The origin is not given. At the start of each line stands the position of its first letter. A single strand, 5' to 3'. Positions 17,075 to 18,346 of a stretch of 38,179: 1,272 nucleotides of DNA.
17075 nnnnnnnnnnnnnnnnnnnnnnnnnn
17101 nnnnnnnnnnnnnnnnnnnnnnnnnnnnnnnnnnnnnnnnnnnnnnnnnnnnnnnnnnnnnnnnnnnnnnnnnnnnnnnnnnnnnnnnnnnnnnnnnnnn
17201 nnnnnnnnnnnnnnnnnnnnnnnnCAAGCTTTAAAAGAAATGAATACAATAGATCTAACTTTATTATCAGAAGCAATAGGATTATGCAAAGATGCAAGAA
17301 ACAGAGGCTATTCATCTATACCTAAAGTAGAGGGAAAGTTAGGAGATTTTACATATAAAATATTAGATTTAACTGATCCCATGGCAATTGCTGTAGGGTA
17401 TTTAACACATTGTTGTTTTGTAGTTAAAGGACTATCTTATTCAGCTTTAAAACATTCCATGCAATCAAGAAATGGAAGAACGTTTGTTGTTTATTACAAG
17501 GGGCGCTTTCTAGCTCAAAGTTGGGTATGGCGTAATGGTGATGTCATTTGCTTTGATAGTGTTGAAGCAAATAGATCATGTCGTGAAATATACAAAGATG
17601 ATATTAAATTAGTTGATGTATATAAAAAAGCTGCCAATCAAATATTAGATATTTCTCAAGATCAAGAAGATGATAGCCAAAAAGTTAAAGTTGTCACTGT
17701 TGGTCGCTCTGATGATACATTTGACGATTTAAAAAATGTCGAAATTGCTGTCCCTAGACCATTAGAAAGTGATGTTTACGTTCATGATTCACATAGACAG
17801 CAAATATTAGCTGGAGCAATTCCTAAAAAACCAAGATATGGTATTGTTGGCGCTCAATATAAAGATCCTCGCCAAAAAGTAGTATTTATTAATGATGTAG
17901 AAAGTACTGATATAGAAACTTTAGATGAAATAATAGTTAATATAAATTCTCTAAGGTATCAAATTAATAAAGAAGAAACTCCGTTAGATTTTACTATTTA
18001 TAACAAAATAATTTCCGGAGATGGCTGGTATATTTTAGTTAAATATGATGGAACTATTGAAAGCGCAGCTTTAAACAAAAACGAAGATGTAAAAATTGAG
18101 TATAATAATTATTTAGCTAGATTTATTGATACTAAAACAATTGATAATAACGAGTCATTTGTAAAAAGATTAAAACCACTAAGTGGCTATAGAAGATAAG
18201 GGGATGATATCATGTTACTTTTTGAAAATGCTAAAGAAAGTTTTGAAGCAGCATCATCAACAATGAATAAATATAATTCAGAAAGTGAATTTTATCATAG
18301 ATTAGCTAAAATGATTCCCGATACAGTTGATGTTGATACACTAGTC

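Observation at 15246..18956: Orphan two-gene operon (958 aa + 222 aa) in the tRNA-linked accessory region: best candidate for an undescribed system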

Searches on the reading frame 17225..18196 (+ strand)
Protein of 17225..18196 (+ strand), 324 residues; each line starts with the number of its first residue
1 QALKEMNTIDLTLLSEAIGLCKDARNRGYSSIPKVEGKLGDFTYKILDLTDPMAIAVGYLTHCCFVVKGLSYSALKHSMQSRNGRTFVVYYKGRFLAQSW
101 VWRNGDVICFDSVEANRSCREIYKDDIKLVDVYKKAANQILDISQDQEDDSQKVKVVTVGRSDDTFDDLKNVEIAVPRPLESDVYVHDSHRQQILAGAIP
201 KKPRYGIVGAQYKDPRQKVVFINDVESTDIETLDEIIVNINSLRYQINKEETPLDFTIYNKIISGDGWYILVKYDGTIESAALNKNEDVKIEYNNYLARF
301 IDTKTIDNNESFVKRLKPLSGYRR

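Call 51: search_dna_similar(query=window:17225-18196:+, collection=plasmids, mode=protein, max_evalue=0.001, max_rows=25)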
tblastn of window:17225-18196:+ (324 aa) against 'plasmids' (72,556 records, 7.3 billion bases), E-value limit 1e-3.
No match.

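Call 52: search_dna_similar(query=window:17225-18196:+, collection=phages, mode=protein, max_evalue=0.001, max_rows=25)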
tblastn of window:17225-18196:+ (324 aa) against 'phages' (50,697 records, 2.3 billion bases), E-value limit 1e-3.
No match.
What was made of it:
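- On PcfJ-like (PF14284): tblastn of the module finds no match in the PLSDB plasmids or the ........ phages (calls 51, 52).
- Closest known: PcfJ-like proteins. Different: The family is not found on plasmids or phages (calls 51, 52).
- tblastn finds no hit in 72,556 plasmids or 50,697 phages (calls 51, 52).
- Tried and rejected: tblastn of the module against phages and plasmids (calls 51, 52).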

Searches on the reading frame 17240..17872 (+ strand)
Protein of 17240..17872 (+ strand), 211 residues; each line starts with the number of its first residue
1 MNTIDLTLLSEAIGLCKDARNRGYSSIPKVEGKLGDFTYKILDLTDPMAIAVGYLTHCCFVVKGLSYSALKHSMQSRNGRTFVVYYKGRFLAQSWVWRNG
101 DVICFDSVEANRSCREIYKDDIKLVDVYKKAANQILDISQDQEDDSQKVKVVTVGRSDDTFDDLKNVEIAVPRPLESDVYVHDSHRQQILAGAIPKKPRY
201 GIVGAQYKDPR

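Call 57: find_homologous_proteins(query=A5, max_evalue=0.001)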
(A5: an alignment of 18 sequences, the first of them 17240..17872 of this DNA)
Query A5 (18 sequences) (211 aa, profile of the alignment): 22 proteins with E <= 0.001 among 3043 candidates.
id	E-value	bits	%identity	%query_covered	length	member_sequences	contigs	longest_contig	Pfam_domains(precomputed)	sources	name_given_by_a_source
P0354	3.4e-65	238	82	100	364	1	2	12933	-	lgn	-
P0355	9.4e-64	233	82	100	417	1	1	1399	-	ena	-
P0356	5.1e-62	227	78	100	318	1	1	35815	-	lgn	-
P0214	3.1e-61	225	55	100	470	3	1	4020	-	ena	-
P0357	3.1e-61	225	73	100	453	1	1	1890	-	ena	-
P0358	3.6e-61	224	77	100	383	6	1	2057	-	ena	-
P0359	2.1e-60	222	73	100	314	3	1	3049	-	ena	-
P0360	9.2e-59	217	97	84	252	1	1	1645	-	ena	-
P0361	1.3e-52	196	28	64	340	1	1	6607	-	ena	-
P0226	1.0e-51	193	75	71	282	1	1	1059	PF00041.28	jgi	-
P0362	5.7e-51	191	26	70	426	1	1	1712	-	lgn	-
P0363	1.6e-50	190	25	91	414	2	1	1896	-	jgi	-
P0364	4.8e-50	188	30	64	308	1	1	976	-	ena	-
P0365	5.3e-50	188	31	91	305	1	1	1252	-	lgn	-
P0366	2.7e-48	182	32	48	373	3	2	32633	-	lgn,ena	-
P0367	2.5e-43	166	29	49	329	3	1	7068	-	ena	-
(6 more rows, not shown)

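Call 58: find_encoding_contigs(protein=P0366, flank=10000, max_places=2)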
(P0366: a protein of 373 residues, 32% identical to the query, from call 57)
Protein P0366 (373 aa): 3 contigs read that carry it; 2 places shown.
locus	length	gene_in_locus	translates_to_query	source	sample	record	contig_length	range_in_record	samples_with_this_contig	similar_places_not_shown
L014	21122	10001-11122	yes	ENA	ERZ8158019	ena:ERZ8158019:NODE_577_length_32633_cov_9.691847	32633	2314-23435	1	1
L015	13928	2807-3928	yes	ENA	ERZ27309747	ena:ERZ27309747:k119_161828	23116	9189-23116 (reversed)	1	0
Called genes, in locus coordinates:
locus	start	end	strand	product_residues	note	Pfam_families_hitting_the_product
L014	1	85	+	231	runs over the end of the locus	-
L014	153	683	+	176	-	PF10628:CotE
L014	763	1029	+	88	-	PF00886:Ribosomal_S16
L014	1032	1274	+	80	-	PF13083:KH_KhpA-B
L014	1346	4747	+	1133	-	PF01855:POR_N, PF17147:PFOR_II, PF01558:POR, PF10371:EKR (weak), PF12838:Fer4_7, PF13187:Fer4_9 (weak), PF13484:Fer4_16 (weak), PF02775:TPP_enzyme_C, +5 more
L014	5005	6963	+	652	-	PF17191:RecG_wedge, PF00270:DEAD, PF04851:ResIII, PF00271:Helicase_C, PF19833:RecG_dom3_C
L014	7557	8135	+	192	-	PF01844:HNH, PF14279:HNH_5 (faint)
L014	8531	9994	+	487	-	-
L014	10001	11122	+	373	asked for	-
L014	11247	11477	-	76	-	PF21983:NikA-like (weak)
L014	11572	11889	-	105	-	-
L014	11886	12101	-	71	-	PF14198:TnpV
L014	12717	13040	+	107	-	-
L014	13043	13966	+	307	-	PF12728:HTH_17 (weak), PF02661:Fic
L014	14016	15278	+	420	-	-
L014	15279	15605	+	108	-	-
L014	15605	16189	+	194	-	-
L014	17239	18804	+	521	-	PF12161:HsdM_N, PF02384:N6_Mtase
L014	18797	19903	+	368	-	-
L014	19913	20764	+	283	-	-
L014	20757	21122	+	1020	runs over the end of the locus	PF04313:HSDR_N, PF00270:DEAD, PF04851:ResIII, PF18766:SWI2_SNF2, PF22679:T1R_D3-like, PF12008:EcoR124_C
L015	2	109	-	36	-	?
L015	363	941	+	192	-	PF01844:HNH, PF14279:HNH_5 (faint)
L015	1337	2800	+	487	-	-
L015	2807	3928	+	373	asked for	-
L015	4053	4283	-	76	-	PF21983:NikA-like (weak)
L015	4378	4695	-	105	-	-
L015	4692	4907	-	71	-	PF14198:TnpV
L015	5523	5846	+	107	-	-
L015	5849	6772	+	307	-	PF12728:HTH_17 (weak), PF02661:Fic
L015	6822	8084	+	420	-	-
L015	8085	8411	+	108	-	-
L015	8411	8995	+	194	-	-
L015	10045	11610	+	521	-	PF12161:HsdM_N, PF02384:N6_Mtase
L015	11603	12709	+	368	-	-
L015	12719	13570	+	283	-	-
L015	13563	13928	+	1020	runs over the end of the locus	PF04313:HSDR_N, PF00270:DEAD, PF04851:ResIII, PF18766:SWI2_SNF2, PF22679:T1R_D3-like, PF12008:EcoR124_C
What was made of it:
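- One distant relative of the module (L014/L015) lies beside HNH, Fic, TnpV and type I restriction-modification genes (call 58).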

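Call 59: find_encoding_contigs(protein=P0367, flank=8000, max_places=2)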
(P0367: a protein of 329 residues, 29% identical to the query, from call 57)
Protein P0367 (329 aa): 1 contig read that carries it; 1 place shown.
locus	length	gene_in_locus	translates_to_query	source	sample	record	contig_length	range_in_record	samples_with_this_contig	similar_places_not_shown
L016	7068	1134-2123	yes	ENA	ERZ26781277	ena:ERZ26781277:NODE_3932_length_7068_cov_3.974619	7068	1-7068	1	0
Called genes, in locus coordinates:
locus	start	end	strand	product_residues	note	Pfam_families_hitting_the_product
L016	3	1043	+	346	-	?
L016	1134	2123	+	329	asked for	-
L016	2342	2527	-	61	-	-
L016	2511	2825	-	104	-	-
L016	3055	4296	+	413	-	-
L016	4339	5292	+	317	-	PF11899:DUF3419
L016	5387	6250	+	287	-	PF04203:Sortase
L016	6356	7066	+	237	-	?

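Call 60: find_encoding_contigs(protein=P0361, flank=8000, max_places=2)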
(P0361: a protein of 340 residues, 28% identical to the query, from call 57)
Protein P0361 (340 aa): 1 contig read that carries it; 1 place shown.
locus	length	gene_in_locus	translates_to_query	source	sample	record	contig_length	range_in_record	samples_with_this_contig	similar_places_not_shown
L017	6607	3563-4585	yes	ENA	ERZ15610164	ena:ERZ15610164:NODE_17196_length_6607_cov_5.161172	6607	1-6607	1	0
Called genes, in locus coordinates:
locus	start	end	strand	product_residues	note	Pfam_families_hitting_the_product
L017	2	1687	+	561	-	?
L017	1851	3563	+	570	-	-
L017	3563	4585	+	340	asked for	-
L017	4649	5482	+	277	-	-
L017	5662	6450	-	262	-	PF02535:Zip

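Call 85: find_encoding_contigs(protein=P0356, flank=6000, max_places=1)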
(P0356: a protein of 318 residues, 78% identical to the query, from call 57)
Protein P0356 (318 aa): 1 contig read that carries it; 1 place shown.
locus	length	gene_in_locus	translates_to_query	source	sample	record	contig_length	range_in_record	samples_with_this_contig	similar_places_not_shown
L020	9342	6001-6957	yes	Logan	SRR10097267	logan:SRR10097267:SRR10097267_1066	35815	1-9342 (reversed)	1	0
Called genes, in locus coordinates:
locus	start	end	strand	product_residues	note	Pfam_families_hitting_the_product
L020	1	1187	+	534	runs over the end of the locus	PF13531:SBP_bac_11, PF05762:VWA_CoxE (faint), PF00092:VWA, PF13519:VWA_2, PF13768:VWA_3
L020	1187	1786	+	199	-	PF10112:Halogen_Hydrol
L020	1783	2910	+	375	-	-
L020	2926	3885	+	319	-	PF13421:Band_7_1, PF01145:Band_7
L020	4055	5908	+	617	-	-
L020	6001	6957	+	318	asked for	-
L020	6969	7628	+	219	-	-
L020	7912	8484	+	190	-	PF01520:Amidase_3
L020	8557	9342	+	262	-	?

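Call 100: search_solved_structures(query=A5, max_evalue=10)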
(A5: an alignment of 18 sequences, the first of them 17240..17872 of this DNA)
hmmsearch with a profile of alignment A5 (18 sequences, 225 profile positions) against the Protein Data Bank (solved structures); distinct sequences matched with E-value up to 10: 6.
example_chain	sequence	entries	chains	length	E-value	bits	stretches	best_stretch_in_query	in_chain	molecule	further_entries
2qbx_A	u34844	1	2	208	0.13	14.8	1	24-109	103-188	Ephrin type-B receptor 2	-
1kgy_A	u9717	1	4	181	0.13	14.7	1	21-111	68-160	EPHRIN TYPE-B RECEPTOR 2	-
1shw_B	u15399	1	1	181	0.13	14.7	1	21-111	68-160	Ephrin type-B receptor 2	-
1nuk_A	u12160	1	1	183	0.14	14.7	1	21-111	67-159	PROTEIN (TYROSINE-PROTEIN KINASE RECEPTOR EPH)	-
3etp_A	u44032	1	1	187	0.42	13.1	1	21-111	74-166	Ephrin type-B receptor 2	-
7s7k_A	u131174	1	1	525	0.94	12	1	24-111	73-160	Ephrin type-B receptor 2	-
